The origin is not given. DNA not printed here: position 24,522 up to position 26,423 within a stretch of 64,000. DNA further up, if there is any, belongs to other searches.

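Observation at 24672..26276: Circularly permuted cofactor-independent phosphoglycerate mutase in a single ORF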

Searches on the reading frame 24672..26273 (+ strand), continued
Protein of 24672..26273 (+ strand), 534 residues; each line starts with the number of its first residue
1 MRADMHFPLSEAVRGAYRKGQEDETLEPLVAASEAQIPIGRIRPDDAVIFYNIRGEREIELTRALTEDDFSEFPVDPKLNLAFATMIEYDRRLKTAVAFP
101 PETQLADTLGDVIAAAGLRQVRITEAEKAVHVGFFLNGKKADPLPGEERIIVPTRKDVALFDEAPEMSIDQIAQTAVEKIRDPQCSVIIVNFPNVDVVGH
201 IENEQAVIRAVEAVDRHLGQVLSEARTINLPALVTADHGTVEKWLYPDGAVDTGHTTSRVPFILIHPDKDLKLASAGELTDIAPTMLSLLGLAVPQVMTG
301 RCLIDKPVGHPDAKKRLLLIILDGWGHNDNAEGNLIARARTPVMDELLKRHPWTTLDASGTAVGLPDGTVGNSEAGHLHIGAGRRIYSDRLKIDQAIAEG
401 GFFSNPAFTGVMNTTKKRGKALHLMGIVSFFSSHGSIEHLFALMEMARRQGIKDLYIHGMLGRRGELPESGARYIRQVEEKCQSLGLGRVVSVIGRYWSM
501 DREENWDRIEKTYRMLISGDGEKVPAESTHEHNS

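Call 55: find_encoding_contigs(protein=P0278, flank=7000, max_places=2)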
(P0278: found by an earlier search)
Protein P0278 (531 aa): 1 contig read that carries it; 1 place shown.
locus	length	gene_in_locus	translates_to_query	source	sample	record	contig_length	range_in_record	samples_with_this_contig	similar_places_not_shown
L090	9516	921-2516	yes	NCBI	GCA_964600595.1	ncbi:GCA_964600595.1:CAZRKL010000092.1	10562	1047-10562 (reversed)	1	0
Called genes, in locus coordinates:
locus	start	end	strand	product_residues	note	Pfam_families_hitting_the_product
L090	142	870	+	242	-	-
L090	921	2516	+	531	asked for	PF06415:iPGM_N, PF01676:Metalloenzyme, PF06415:iPGM_N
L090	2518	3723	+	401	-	PF01676:Metalloenzyme, PF10143:PhosphMutase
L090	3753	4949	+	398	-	PF00485:PRK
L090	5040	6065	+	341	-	PF00356:LacI, PF00532:Peripla_BP_1, PF13407:Peripla_BP_4, PF13377:Peripla_BP_3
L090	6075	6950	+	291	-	PF04962:KduI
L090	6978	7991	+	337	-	PF01408:GFO_IDH_MocA, PF02894:GFO_IDH_MocA_C, PF22725:GFO_IDH_MocA_C3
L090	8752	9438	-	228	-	PF01987:AIM24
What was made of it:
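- One clade member lies 2 nt upstream of an ApgM-like gene and a PRK-family kinase in a LacI/KduI/oxidoreductase cluster (call 55).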

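Call 56: find_encoding_contigs(protein=P0147, flank=7000, max_places=2)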
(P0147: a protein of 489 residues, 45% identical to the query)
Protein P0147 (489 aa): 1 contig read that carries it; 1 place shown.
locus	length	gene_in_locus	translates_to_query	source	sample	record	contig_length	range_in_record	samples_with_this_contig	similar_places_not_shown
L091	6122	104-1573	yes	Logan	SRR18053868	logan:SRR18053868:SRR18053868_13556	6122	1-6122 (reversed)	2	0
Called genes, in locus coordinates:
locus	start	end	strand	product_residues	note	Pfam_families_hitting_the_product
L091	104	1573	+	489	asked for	PF01676:Metalloenzyme, PF01663:Phosphodiest, PF01676:Metalloenzyme, PF06415:iPGM_N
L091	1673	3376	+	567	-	PF07244:POTRA, PF01103:Omp85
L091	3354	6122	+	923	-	?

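Call 57: find_encoding_contigs(protein=P0144, flank=7000, max_places=2)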
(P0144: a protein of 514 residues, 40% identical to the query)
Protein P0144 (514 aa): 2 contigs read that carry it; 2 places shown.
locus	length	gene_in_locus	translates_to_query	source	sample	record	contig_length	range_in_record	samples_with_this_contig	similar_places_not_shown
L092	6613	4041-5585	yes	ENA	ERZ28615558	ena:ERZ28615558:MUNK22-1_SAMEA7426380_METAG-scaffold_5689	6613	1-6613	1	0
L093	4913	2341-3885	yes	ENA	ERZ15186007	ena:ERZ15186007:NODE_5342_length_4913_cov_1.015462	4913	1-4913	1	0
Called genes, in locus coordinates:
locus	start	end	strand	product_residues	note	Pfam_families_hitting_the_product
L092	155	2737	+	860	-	PF23023:Anti-Pycsar_Apyc1, PF00753:Lactamase_B, PF12706:Lactamase_B_2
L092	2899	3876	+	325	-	-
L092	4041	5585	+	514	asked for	PF06415:iPGM_N, PF01676:Metalloenzyme, PF01663:Phosphodiest (faint), PF01676:Metalloenzyme, PF06415:iPGM_N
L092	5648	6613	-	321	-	?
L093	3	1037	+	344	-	?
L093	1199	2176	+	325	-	-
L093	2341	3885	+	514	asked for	PF06415:iPGM_N, PF01676:Metalloenzyme, PF01663:Phosphodiest (faint), PF01676:Metalloenzyme, PF06415:iPGM_N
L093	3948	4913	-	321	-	?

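Call 62: list_cluster_members(proteins=[L072:5968-7563:+, L072:5974-7563:+, L072:6001-7563:+])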
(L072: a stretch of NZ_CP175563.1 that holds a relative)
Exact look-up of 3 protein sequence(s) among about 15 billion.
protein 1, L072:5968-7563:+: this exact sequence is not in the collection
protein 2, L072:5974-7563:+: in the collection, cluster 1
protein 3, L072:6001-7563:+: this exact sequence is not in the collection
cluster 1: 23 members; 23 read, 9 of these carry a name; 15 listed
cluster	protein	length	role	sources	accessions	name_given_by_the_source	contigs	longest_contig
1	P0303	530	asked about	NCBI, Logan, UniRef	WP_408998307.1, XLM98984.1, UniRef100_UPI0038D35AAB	alkaline phosphatase family protein [Syntrophus buswellii] | alkaline phosphatase family protein n=1 Tax=Syntrophus buswellii TaxID=43774 ...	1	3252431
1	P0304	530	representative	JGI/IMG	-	-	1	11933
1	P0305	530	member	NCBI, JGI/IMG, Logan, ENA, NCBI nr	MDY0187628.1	MAG: alkaline phosphatase family protein [Syntrophus sp. (in: bacteria)] | alkaline phosphatase family protein [Syntrophus sp. (in: bacteria)]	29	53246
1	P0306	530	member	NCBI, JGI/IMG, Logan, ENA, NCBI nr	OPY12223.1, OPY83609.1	MAG: 2,3-bisphosphoglycerate-independent phosphoglycerate mutase [Syntrophus sp. ... | 2,3-bisphosphoglycerate-independent phosphoglycerate mutase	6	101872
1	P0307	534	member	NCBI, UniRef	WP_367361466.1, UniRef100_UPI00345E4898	alkaline phosphatase family protein, partial [Syntrophus sp. (in: bacteria)] | alkaline phosphatase family protein n=1 Tax=Syntrophus sp. (in: bacteria) TaxID=48412 ...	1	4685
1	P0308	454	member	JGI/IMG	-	2,3-bisphosphoglycerate-independent phosphoglycerate mutase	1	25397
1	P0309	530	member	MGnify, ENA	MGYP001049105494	FL=1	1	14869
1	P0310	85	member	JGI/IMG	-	2,3-bisphosphoglycerate-independent phosphoglycerate mutase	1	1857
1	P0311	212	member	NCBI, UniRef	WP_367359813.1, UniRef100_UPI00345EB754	hypothetical protein [Syntrophus sp. (in: bacteria)] | hypothetical protein n=1 Tax=Syntrophus sp. (in: bacteria) TaxID=48412 RepID=UPI00345EB754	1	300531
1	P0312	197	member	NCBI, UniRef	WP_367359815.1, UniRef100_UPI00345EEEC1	hypothetical protein [Syntrophus sp. (in: bacteria)] | hypothetical protein n=1 Tax=Syntrophus sp. (in: bacteria) TaxID=48412 RepID=UPI00345EEEC1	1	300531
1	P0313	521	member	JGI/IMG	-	-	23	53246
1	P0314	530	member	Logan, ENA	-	-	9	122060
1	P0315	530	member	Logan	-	-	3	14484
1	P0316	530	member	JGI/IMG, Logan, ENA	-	-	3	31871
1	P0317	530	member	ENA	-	-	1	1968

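Call 66: find_homologous_proteins(query=P0303, max_evalue=1e-100)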
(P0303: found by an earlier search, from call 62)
Query P0303 (530 aa): 5122 proteins with E <= 1e-100 among 8000 candidates; the best 120 are listed.
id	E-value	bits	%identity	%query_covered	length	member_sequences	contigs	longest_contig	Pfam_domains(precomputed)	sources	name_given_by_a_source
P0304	0.0e+0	1136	95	100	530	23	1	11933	PF06415.19,PF01676.24,PF01663.28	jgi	-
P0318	1.4e-296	1002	85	99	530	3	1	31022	PF06415.19,PF01676.24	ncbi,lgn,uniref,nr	ncbi:2,3-bisphosphoglycerate-independent phosphoglycerate mutase [Syntrophus gentianae]|uniref:phosp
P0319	1.1e-293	992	83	100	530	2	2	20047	PF06415.19,PF01676.24,PF01663.28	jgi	-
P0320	1.3e-285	966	81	99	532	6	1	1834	PF06415.19,PF01676.24,PF01663.28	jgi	-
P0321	2.8e-285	965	82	98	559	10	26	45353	PF06415.19,PF01676.24,PF01663.28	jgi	-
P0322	2.3e-283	958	80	100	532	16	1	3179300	PF06415.19,PF01676.24,PF01663.28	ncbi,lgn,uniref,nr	ncbi:phosphoglycerate mutase [Syntrophus aciditrophicus SB]|uniref:phosphoglycerate mutase (2,3-diph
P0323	2.9e-275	932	78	98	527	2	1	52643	PF06415.19,PF01676.24,PF01663.28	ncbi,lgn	-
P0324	1.7e-272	922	77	99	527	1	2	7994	PF06415.19,PF01676.24,PF01663.28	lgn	-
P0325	9.1e-266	900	80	95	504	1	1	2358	PF06415.19,PF01676.24,PF01663.28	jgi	jgi:2,3-bisphosphoglycerate-independent phosphoglycerate mutase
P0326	1.5e-241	820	83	82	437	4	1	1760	PF06415.19,PF01676.24,PF01663.28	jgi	-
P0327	1.8e-236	804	80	84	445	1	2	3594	PF06415.19,PF01676.24,PF01663.28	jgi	jgi:2,3-bisphosphoglycerate-independent phosphoglycerate mutase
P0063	1.8e-236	804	70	98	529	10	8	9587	PF06415.19,PF01676.24,PF01663.28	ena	-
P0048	3.6e-236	803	69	99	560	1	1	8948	PF06415.19,PF01676.24,PF01663.28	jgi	jgi:2,3-bisphosphoglycerate-independent phosphoglycerate mutase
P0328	2.1e-234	797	69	98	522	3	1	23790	PF06415.19,PF01676.24,PF01663.28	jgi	jgi:2,3-bisphosphoglycerate-independent phosphoglycerate mutase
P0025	7.4e-234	795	69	98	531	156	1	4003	PF06415.19,PF01676.24,PF01663.28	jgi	jgi:2,3-bisphosphoglycerate-independent phosphoglycerate mutase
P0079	5.8e-233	792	69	98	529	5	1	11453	PF06415.19,PF01676.24,PF01663.28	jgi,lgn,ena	-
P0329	3.2e-232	790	69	98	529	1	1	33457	PF06415.19,PF01676.24,PF01663.28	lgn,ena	-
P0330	2.5e-231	787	70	97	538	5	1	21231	PF06415.19,PF01676.24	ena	-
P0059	1.7e-230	784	68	98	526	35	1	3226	PF06415.19,PF01676.24,PF01663.28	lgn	-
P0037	2.1e-230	784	68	98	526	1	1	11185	PF06415.19,PF01676.24,PF01663.28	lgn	-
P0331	2.4e-230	783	69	97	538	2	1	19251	PF06415.19,PF01676.24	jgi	jgi:2,3-bisphosphoglycerate-independent phosphoglycerate mutase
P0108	3.1e-230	783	67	99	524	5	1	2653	PF06415.19,PF01676.24,PF01663.28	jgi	-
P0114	5.5e-230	782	68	98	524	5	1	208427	PF06415.19,PF01676.24,PF01663.28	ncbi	-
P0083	3.1e-229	780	68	98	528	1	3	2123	PF06415.19,PF01676.24,PF01663.28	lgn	-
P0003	4.3e-229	779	67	98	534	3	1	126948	PF06415.19,PF01676.24,PF01663.28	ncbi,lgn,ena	-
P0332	5.1e-229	779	68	98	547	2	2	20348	PF06415.19,PF01676.24,PF01663.28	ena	-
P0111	6.8e-229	779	68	98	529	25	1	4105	PF06415.19,PF01676.24,PF01663.28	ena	-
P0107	1.4e-228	778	68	98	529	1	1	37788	PF06415.19,PF01676.24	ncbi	-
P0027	2.0e-228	777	67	100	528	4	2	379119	PF06415.19,PF01676.24,PF01663.28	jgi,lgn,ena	jgi:2,3-bisphosphoglycerate-independent phosphoglycerate mutase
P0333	1.1e-227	775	66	98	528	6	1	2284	PF06415.19,PF01676.24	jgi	jgi:2,3-bisphosphoglycerate-independent phosphoglycerate mutase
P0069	1.4e-227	774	66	99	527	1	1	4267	PF06415.19,PF01676.24,PF01663.28,PF00884.29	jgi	jgi:2,3-bisphosphoglycerate-independent phosphoglycerate mutase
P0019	1.6e-227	774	67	98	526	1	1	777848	PF06415.19,PF01676.24,PF01663.28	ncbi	ncbi:MAG: alkaline phosphatase family protein [Smithellaceae bacterium]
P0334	2.0e-227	774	68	98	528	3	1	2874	PF06415.19,PF01676.24,PF01663.28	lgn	-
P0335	3.1e-227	773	69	98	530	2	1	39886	PF06415.19,PF01676.24,PF01663.28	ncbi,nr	ncbi:MAG: alkaline phosphatase family protein [Deltaproteobacteria bacterium]|nr:alkaline phosphatas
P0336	3.3e-227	773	67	98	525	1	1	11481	PF06415.19,PF01676.24,PF01663.28,PF00884.29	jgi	jgi:2,3-bisphosphoglycerate-independent phosphoglycerate mutase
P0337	4.8e-227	772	67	98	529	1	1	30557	PF06415.19,PF01676.24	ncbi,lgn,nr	ncbi:MAG: phosphoglycerate mutase (2,3-diphosphoglycerate-independent) [Deltaproteobacteria bacteriu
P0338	5.0e-227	772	67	98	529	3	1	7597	PF06415.19,PF01676.24,PF01663.28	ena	-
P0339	5.2e-227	772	66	98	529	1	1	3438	PF06415.19,PF01676.24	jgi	-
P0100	5.4e-227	772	67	98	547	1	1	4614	PF06415.19,PF01676.24,PF01663.28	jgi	jgi:2,3-bisphosphoglycerate-independent phosphoglycerate mutase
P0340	7.1e-227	772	69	97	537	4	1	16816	PF06415.19,PF01676.24,PF01663.28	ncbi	-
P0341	7.2e-227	772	68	98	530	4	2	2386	PF06415.19,PF01676.24,PF01663.28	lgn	-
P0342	1.2e-226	771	66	99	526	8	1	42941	PF06415.19,PF01676.24,PF01663.28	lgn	-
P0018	1.7e-226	771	68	98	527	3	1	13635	PF06415.19,PF01676.24,PF01663.28,PF00884.29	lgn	-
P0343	1.9e-226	771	68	98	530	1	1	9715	PF06415.19,PF01676.24,PF01663.28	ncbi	-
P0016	2.2e-226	770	66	99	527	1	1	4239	PF06415.19,PF01676.24,PF01663.28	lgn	-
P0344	4.1e-226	769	67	98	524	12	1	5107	PF06415.19,PF01676.24,PF01663.28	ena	-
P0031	5.3e-226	769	67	98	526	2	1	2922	PF06415.19,PF01676.24,PF01663.28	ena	-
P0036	7.3e-226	769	67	98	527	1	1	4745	PF06415.19,PF01676.24,PF01663.28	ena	-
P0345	8.1e-226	768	66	98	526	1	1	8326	PF06415.19,PF01676.24,PF01663.28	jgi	-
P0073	1.0e-225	768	67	98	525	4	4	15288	PF06415.19,PF01676.24,PF01663.28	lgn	-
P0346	1.1e-225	768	66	98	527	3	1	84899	PF06415.19,PF01676.24,PF01663.28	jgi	-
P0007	1.5e-225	768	66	98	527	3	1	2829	PF06415.19,PF01676.24,PF01663.28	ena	-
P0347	1.6e-225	767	66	99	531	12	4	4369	PF06415.19,PF01676.24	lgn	-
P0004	1.6e-225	767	66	99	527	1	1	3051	PF06415.19,PF01676.24,PF01663.28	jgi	jgi:2,3-bisphosphoglycerate-independent phosphoglycerate mutase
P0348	1.8e-225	767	67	98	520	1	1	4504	PF06415.19,PF01676.24,PF01663.28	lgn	-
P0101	2.0e-225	767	67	98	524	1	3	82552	PF06415.19,PF01676.24,PF01663.28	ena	-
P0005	2.4e-225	767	67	98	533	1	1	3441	PF06415.19,PF01676.24,PF01663.28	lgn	-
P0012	2.7e-225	767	67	98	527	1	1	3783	PF06415.19,PF01676.24,PF01663.28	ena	-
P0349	2.8e-225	767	66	99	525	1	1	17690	PF06415.19,PF01676.24,PF01663.28,PF00884.29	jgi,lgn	jgi:2,3-bisphosphoglycerate-independent phosphoglycerate mutase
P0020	3.0e-225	767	68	98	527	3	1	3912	PF06415.19,PF01676.24,PF01663.28,PF00884.29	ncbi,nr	ncbi:MAG: 2,3-bisphosphoglycerate-independent phosphoglycerate mutase [Smithella sp. PtaU1.Bin162]|n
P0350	3.0e-225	767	66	99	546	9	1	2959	PF06415.19,PF01676.24,PF01663.28,PF00884.29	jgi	jgi:2,3-bisphosphoglycerate-independent phosphoglycerate mutase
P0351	3.6e-225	766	65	99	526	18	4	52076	PF06415.19,PF01676.24,PF01663.28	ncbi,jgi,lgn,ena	-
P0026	3.8e-225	766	67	98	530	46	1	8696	PF06415.19,PF01676.24,PF01663.28,PF00884.29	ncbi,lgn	ncbi:MAG: alkaline phosphatase family protein [Smithellaceae bacterium]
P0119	6.1e-225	766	67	98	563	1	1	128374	PF06415.19,PF01676.24,PF01663.28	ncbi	-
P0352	7.0e-225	765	66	98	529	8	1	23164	PF06415.19,PF01676.24,PF01663.28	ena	-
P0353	7.2e-225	765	66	98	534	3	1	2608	PF06415.19,PF01676.24,PF01663.28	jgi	-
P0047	8.9e-225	765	67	98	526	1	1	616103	PF06415.19,PF01676.24,PF01663.28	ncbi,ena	-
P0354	1.0e-224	765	66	99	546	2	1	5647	PF06415.19,PF01676.24,PF01663.28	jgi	jgi:2,3-bisphosphoglycerate-independent phosphoglycerate mutase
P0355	1.1e-224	765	66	98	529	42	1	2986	PF06415.19,PF01676.24,PF01663.28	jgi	jgi:2,3-bisphosphoglycerate-independent phosphoglycerate mutase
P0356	1.1e-224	765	65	99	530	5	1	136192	PF06415.19,PF01676.24,PF01663.28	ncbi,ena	-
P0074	1.3e-224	764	67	98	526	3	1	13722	PF06415.19,PF01676.24,PF01663.28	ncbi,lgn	ncbi:MAG: alkaline phosphatase family protein [Smithella sp.]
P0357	1.6e-224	764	68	98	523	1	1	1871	PF06415.19,PF01676.24,PF01663.28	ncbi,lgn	-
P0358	1.6e-224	764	66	99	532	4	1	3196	PF06415.19,PF01676.24,PF01663.28,PF00884.29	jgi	jgi:2,3-bisphosphoglycerate-independent phosphoglycerate mutase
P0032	1.7e-224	764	67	98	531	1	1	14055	PF06415.19,PF01676.24,PF01663.28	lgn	-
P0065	2.0e-224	764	67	98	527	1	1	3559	PF06415.19,PF01676.24,PF01663.28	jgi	jgi:2,3-bisphosphoglycerate-independent phosphoglycerate mutase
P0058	2.0e-224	764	67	98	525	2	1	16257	PF06415.19,PF01676.24,PF01663.28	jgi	-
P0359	2.4e-224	764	66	98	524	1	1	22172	PF06415.19,PF01676.24,PF01663.28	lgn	-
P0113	2.6e-224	763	68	96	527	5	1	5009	PF06415.19,PF01676.24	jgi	jgi:2,3-bisphosphoglycerate-independent phosphoglycerate mutase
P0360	3.2e-224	763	68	98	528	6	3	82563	PF06415.19,PF01676.24,PF01663.28,PF00884.29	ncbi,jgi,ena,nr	ncbi:MAG TPA: alkaline phosphatase family protein [Syntrophales bacterium]|nr:alkaline phosphatase f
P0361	3.6e-224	763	66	99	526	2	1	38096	PF06415.19,PF01676.24,PF01663.28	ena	-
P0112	3.9e-224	763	67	98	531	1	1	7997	PF06415.19,PF01676.24,PF01663.28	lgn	-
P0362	4.4e-224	763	67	98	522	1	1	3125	PF06415.19,PF01676.24,PF01663.28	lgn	-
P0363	4.5e-224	763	67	98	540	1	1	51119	PF06415.19,PF01676.24,PF01663.28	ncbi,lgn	-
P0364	4.8e-224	763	67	97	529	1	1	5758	PF06415.19,PF01676.24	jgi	-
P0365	6.1e-224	762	66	98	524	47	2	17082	PF06415.19,PF01676.24,PF01663.28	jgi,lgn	jgi:2,3-bisphosphoglycerate-independent phosphoglycerate mutase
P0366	7.3e-224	762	66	99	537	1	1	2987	PF06415.19,PF01676.24,PF01663.28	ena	-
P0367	8.0e-224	762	65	98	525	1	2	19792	PF06415.19,PF01676.24,PF01663.28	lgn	-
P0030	1.4e-223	761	66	99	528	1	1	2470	PF06415.19,PF01676.24,PF01663.28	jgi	jgi:2,3-bisphosphoglycerate-independent phosphoglycerate mutase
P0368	1.5e-223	761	66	98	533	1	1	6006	PF06415.19,PF01676.24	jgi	jgi:2,3-bisphosphoglycerate-independent phosphoglycerate mutase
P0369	1.6e-223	761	66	98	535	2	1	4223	PF06415.19,PF01676.24,PF01663.28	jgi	-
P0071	2.4e-223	760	66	98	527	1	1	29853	PF06415.19,PF01676.24,PF01663.28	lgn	-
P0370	3.2e-223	760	66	98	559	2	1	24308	PF06415.19,PF01676.24,PF01663.28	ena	-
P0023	3.2e-223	760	65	98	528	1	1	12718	PF06415.19,PF01676.24,PF01663.28,PF00884.29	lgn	-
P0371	4.0e-223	760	66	98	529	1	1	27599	PF06415.19,PF01676.24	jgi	jgi:2,3-bisphosphoglycerate-independent phosphoglycerate mutase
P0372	4.5e-223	759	68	97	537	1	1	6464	PF06415.19,PF01676.24,PF01663.28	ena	-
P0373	4.6e-223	759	67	97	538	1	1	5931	PF06415.19,PF01676.24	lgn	-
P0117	4.9e-223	759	66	98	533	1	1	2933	PF06415.19,PF01676.24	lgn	-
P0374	6.1e-223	759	67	99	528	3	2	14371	PF06415.19,PF01676.24,PF01663.28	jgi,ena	-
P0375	6.2e-223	759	65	98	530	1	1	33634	PF06415.19,PF01676.24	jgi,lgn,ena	-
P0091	7.1e-223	759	65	98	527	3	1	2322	PF06415.19,PF01676.24,PF01663.28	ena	-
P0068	7.4e-223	759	65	98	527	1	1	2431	PF06415.19,PF01676.24,PF01663.28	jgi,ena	jgi:2,3-bisphosphoglycerate-independent phosphoglycerate mutase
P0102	1.0e-222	758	65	98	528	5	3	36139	PF06415.19,PF01676.24,PF01663.28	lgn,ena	-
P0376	1.0e-222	758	67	98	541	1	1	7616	PF06415.19,PF01676.24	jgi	jgi:2,3-bisphosphoglycerate-independent phosphoglycerate mutase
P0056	1.1e-222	758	67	98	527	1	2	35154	PF06415.19,PF01676.24,PF01663.28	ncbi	-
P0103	1.4e-222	758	67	97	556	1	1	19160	PF06415.19,PF01676.24,PF01663.28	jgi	jgi:2,3-bisphosphoglycerate-independent phosphoglycerate mutase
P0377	1.4e-222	758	66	98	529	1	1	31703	PF06415.19,PF01676.24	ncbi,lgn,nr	ncbi:MAG: phosphoglycerate mutase (2,3-diphosphoglycerate-independent) [Deltaproteobacteria bacteriu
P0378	1.5e-222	758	67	98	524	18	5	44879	PF06415.19,PF01676.24,PF01663.28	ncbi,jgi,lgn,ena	-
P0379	1.8e-222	757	66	98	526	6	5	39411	PF06415.19,PF01676.24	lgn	-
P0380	1.9e-222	757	65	98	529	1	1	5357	PF06415.19,PF01676.24,PF01663.28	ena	-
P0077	2.4e-222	757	65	98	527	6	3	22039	PF06415.19,PF01676.24,PF01663.28,PF00884.29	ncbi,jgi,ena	ncbi:MAG: alkaline phosphatase family protein [Smithella sp.]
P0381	2.5e-222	757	66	98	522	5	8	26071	PF06415.19,PF01676.24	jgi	jgi:2,3-bisphosphoglycerate-independent phosphoglycerate mutase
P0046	3.1e-222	757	66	99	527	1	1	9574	PF06415.19,PF01676.24,PF01663.28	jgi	jgi:2,3-bisphosphoglycerate-independent phosphoglycerate mutase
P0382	3.6e-222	756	65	98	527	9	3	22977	PF06415.19,PF01676.24,PF01663.28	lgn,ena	-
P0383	3.9e-222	756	65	98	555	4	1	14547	PF06415.19,PF01676.24,PF01663.28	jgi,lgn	-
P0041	4.4e-222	756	66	98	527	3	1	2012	PF06415.19,PF01676.24,PF01663.28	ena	-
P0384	5.1e-222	756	66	97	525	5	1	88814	PF06415.19,PF01676.24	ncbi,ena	-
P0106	6.5e-222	756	66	97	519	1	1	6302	PF06415.19,PF01676.24,PF01663.28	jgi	-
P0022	6.9e-222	755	65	98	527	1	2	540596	PF06415.19,PF01676.24,PF01663.28,PF00884.29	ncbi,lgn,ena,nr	ncbi:MAG: phosphoglycerate mutase (2,3-diphosphoglycerate-independent) [Deltaproteobacteria bacteriu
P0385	7.9e-222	755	65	99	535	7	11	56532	PF06415.19,PF01676.24,PF01663.28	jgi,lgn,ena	jgi:2,3-bisphosphoglycerate-independent phosphoglycerate mutase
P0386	8.0e-222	755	66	98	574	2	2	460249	PF06415.19,PF01676.24,PF01663.28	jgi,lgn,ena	-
